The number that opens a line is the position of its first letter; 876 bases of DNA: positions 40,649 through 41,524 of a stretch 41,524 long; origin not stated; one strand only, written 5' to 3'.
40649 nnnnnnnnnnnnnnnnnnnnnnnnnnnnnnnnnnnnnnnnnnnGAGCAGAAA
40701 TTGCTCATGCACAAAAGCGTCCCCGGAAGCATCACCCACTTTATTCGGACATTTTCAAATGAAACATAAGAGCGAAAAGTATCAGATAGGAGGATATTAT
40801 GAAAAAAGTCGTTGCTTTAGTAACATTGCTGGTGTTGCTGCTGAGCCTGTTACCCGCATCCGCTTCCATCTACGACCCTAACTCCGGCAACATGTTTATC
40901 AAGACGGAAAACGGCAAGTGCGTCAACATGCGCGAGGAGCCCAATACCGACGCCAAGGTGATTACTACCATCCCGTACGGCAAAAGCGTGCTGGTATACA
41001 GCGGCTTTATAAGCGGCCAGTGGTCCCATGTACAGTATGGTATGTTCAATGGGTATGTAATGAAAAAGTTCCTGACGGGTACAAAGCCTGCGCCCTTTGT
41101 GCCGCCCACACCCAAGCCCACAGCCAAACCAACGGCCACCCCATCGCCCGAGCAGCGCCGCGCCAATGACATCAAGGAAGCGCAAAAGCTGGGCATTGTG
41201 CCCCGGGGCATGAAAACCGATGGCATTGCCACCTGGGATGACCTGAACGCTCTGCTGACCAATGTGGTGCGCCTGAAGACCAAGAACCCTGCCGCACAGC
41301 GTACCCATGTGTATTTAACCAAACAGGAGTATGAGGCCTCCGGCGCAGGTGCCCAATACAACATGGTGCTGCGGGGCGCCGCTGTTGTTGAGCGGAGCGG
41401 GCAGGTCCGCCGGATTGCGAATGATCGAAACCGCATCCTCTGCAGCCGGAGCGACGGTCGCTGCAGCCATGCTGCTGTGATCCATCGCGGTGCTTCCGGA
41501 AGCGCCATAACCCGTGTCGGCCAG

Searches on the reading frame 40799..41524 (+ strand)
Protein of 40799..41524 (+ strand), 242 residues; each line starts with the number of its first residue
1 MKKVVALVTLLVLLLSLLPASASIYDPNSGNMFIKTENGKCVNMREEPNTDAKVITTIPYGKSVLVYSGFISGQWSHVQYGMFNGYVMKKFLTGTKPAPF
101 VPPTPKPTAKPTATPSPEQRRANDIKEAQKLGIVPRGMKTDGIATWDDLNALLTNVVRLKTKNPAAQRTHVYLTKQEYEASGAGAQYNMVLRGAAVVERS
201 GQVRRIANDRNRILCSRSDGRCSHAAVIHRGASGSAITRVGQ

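Call 23: search_protein_families(library=pfam, proteins=[window:40799-41524:+], max_evalue=0.1)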
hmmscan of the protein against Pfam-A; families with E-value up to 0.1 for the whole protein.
window:40799-41524:+ (242 aa): 2 families
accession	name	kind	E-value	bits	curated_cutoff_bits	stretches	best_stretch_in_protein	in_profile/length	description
PF08239.17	SH3_3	-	3.7e-07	30.7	27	1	42-92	3-53/54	Bacterial SH3 domain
PF06347.19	SH3_4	-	0.04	14.1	24.1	0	40-92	3-54/56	Bacterial SH3 domain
